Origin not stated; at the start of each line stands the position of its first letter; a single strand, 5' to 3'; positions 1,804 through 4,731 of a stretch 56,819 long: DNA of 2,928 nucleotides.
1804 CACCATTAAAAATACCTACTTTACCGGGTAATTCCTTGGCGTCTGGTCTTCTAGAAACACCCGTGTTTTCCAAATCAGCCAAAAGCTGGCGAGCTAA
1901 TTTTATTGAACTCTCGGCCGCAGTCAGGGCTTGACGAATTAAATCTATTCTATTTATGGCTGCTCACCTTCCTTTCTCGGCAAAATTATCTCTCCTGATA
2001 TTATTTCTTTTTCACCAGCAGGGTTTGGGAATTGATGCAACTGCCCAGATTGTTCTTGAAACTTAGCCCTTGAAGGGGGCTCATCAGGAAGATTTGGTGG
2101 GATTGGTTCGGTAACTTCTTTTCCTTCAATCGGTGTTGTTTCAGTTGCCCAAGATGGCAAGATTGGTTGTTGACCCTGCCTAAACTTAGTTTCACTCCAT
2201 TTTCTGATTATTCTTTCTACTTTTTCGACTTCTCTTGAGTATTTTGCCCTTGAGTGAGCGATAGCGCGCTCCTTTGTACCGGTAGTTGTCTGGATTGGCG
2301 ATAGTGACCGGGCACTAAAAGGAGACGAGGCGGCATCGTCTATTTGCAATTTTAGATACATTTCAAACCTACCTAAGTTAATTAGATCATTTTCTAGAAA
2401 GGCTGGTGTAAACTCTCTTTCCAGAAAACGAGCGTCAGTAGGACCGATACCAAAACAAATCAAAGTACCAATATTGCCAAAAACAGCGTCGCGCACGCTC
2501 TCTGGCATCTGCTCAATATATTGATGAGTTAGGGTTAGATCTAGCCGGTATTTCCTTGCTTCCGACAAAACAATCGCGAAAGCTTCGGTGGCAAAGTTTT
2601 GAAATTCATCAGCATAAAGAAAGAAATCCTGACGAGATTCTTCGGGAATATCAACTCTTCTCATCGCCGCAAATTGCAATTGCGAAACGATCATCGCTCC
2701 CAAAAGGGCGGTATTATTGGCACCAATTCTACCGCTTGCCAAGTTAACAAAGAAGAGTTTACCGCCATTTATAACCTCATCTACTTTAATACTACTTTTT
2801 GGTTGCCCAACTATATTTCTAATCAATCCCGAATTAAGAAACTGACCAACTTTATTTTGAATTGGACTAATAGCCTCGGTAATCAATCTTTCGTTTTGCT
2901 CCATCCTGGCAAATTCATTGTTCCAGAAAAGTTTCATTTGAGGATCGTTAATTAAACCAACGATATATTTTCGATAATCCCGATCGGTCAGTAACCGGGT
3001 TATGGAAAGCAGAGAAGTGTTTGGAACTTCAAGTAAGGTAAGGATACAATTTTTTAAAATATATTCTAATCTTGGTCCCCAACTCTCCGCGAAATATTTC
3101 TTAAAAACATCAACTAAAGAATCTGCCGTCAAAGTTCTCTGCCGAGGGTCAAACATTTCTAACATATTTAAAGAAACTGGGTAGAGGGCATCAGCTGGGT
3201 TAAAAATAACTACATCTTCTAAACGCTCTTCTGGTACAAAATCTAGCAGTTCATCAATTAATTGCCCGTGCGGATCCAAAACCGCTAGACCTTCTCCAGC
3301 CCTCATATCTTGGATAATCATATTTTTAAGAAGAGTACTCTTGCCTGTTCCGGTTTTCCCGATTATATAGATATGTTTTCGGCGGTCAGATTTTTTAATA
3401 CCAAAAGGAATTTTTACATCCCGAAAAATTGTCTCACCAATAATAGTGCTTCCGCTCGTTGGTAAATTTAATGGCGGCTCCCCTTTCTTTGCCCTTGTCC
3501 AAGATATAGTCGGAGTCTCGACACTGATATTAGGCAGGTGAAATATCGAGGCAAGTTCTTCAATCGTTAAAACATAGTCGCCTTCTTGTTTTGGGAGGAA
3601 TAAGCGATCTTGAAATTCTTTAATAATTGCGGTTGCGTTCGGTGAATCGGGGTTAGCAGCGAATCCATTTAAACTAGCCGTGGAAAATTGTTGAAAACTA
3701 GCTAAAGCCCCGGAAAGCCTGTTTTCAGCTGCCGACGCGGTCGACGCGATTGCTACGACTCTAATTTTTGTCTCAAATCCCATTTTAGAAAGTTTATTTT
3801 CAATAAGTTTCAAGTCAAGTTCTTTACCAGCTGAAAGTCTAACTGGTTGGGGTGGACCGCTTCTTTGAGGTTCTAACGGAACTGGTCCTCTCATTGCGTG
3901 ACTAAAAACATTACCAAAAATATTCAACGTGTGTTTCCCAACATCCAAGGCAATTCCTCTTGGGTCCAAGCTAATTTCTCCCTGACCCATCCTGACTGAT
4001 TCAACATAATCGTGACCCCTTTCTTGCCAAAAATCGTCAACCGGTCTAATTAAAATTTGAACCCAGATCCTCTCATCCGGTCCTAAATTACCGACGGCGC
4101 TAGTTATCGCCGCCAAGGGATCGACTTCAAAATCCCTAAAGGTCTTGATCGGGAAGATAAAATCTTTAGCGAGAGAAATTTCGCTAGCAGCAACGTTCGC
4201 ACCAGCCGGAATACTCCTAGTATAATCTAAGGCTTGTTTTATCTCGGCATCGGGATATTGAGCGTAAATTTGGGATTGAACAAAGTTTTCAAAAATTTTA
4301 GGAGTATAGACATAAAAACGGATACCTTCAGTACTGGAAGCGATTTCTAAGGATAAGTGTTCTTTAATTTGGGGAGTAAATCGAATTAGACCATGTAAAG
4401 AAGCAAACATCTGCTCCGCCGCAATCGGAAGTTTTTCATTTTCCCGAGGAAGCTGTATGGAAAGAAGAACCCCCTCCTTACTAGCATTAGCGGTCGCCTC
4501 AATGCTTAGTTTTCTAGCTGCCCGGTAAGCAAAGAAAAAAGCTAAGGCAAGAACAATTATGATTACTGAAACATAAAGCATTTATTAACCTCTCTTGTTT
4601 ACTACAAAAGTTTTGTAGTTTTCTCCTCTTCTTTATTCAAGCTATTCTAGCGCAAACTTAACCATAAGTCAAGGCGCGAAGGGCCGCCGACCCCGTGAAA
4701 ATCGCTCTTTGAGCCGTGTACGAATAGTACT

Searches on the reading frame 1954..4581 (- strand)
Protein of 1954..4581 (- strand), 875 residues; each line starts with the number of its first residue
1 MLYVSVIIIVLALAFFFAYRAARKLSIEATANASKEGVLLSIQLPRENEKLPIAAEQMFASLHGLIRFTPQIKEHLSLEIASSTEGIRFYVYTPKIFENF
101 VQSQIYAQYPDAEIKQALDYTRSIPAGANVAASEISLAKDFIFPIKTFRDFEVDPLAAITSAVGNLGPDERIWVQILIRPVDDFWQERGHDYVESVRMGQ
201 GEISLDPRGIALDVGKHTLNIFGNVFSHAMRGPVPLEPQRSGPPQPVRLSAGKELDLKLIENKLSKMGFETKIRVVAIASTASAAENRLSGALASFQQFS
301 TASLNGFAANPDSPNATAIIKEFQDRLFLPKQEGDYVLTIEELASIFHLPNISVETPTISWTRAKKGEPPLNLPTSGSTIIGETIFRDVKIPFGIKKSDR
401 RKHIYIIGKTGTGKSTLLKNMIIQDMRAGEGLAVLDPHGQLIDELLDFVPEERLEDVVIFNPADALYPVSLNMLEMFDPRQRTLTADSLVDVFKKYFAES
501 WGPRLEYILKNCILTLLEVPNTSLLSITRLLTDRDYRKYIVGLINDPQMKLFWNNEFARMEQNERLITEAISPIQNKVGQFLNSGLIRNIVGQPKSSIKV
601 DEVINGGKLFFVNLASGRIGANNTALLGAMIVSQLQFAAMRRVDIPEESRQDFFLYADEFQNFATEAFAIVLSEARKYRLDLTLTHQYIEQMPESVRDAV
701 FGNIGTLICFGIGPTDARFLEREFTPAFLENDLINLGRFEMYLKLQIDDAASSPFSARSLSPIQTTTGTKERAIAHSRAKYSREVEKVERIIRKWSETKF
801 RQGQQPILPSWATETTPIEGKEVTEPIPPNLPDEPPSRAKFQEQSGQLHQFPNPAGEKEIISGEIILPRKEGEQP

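Call 34: search_protein_families(library=pfam, proteins=[window:1954-4581:-], max_evalue=0.001)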
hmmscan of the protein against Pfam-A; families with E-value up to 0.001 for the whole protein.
window:1954-4581:- (875 aa): 2 families
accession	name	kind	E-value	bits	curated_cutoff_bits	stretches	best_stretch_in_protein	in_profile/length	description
PF10412.15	TrwB_AAD_bind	-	9.1e-12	45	20.5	1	395-694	9-288/387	Type IV secretion-system coupling protein DNA-binding domain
PF01935.23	DUF87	-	3.3e-08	34.3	23.2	1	381-588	3-176/220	Helicase HerA, central domain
